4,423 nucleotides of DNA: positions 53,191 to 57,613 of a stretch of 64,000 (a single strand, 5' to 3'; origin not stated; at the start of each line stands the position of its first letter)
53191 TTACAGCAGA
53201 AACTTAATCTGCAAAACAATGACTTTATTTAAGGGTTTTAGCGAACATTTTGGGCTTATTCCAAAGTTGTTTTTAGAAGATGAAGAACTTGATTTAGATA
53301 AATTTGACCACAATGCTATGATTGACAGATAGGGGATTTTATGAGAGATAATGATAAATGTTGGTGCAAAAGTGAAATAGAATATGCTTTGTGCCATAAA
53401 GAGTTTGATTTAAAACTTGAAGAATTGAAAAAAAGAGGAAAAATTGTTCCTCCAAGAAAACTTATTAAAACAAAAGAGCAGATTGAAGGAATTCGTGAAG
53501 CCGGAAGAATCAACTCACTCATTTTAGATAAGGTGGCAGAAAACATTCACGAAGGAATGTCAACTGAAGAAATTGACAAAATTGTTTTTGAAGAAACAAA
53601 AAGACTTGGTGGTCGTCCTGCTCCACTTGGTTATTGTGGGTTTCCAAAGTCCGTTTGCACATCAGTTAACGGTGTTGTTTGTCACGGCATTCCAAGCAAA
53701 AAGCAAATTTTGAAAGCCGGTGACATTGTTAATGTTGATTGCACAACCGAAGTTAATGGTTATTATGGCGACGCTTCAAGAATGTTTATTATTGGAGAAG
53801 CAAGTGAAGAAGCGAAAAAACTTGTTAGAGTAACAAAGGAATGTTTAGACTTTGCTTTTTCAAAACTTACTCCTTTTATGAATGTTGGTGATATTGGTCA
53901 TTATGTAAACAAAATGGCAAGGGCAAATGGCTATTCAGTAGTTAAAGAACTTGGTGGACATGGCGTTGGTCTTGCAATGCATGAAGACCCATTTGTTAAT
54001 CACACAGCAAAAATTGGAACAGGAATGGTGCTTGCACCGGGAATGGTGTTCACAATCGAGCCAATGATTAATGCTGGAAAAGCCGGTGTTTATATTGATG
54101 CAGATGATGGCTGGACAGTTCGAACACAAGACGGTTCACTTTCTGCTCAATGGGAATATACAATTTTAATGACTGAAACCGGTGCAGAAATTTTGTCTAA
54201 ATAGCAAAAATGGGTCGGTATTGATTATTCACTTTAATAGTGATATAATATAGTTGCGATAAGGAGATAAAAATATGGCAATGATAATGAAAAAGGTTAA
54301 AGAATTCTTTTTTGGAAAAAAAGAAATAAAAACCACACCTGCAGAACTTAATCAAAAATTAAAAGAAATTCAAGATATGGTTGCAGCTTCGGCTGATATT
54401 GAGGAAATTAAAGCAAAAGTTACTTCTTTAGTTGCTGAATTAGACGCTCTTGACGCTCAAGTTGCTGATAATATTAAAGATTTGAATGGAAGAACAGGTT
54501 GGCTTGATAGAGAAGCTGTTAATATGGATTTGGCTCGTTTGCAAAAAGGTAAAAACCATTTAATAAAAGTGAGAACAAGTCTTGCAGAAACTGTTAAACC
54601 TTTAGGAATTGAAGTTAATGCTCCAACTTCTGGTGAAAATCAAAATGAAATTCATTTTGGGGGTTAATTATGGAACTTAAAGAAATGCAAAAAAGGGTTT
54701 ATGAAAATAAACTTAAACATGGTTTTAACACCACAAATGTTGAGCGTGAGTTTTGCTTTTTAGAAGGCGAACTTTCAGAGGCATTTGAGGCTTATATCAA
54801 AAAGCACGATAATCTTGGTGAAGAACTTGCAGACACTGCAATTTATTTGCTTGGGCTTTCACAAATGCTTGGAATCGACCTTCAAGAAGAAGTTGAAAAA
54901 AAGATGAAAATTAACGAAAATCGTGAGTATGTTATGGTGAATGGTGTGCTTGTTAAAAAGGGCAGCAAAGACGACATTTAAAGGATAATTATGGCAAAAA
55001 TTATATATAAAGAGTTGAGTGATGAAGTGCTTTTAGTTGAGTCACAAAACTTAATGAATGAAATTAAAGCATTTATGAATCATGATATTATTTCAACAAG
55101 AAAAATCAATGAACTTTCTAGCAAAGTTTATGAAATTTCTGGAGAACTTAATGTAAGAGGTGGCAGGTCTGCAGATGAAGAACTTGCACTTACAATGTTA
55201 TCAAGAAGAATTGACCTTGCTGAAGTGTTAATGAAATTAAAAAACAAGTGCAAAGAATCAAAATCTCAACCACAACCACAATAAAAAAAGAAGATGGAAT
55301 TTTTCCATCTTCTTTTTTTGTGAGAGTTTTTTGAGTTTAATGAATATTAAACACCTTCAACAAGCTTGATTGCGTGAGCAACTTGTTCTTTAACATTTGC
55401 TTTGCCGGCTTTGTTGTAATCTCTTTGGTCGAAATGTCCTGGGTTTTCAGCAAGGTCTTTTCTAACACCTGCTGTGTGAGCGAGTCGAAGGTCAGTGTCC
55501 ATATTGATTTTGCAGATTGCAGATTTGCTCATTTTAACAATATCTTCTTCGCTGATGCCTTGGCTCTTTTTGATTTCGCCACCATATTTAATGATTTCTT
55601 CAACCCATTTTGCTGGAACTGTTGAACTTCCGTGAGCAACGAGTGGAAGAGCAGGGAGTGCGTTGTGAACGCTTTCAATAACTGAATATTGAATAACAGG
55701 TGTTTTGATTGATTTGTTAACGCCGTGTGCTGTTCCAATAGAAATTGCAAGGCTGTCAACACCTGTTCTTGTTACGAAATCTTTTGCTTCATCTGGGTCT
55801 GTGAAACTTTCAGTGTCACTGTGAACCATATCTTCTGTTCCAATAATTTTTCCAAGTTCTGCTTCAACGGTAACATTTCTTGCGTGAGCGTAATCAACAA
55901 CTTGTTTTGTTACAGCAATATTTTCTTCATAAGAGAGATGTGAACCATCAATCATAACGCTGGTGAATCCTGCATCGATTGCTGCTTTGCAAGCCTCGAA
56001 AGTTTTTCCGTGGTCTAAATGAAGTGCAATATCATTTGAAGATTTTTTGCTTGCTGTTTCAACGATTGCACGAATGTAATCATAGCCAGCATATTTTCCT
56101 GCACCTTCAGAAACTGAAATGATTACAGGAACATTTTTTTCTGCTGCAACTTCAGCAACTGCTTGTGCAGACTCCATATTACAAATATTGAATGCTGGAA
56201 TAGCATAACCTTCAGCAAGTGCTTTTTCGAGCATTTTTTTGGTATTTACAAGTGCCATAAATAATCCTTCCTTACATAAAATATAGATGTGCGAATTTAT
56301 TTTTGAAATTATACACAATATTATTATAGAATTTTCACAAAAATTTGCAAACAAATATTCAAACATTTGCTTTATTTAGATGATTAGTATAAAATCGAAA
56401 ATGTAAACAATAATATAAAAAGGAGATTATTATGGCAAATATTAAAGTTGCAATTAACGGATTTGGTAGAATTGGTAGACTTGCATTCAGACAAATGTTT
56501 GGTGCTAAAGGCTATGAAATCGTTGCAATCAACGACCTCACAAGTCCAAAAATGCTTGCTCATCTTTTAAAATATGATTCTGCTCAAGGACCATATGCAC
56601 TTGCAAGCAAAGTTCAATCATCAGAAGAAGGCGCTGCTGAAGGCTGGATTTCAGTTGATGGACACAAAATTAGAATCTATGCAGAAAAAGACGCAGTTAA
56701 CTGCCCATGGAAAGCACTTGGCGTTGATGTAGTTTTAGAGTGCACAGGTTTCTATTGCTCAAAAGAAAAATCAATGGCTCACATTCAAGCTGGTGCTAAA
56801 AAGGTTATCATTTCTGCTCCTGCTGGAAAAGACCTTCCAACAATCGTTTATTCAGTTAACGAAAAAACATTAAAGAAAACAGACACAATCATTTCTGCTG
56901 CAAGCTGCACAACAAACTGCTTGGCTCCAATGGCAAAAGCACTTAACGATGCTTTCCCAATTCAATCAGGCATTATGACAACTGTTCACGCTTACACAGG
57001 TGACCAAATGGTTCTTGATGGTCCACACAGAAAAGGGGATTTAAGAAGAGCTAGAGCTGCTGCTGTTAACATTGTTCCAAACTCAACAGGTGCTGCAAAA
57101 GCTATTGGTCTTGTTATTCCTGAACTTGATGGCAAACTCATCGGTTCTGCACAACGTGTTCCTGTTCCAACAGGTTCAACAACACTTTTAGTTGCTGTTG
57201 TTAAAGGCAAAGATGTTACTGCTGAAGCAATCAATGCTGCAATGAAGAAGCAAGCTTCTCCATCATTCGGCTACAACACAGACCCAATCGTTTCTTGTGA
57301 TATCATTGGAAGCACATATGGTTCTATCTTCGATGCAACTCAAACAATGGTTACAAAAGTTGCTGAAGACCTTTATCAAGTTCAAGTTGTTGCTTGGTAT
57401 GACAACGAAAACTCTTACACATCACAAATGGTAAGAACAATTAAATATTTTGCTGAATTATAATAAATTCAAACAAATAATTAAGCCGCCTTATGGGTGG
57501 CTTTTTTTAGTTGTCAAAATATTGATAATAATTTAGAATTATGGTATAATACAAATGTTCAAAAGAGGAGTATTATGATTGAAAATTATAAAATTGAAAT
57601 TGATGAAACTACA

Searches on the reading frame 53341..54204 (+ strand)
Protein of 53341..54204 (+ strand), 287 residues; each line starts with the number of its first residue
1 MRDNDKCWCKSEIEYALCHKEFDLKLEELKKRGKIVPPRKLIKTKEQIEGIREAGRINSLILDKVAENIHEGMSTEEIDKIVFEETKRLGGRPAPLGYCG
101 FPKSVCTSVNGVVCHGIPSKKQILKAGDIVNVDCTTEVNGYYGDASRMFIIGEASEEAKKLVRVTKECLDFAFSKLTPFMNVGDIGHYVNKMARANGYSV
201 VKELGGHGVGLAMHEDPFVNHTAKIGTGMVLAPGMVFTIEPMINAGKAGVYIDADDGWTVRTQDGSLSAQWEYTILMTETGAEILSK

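Call 93: search_protein_families(library=pfam, proteins=[window:53341-54204:+], max_evalue=0.00001)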
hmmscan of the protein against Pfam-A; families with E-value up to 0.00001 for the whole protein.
window:53341-54204:+ (287 aa): 1 family
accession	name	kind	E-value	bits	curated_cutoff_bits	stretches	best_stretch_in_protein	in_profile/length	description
PF00557.29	Peptidase_M24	-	1.8e-52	178.6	23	1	49-279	1-208/208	Metallopeptidase family M24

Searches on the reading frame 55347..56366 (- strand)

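Call 93: search_protein_families(library=pfam, proteins=[window:55347-56366:-], max_evalue=0.00001)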
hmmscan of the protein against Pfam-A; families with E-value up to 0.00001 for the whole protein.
window:55347-56366:- (339 aa): 1 family
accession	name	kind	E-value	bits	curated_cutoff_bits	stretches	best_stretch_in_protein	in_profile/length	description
PF01116.26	F_bP_aldolase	-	4.5e-93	312.2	25.5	1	40-336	1-272/277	Fructose-bisphosphate aldolase class-II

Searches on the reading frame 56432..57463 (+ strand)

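Call 93: search_protein_families(library=pfam, proteins=[window:56432-57463:+], max_evalue=0.00001)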
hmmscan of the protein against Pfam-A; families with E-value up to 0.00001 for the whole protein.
window:56432-57463:+ (343 aa): 2 families
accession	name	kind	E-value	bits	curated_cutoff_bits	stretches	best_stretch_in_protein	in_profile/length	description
PF02800.25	Gp_dh_C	-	6.6e-53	179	24.4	1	164-323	1-158/158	Glyceraldehyde 3-phosphate dehydrogenase, C-terminal domain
PF00044.30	Gp_dh_N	-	2.2e-32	111.8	31.7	1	4-110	1-100/101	Glyceraldehyde 3-phosphate dehydrogenase, NAD binding domain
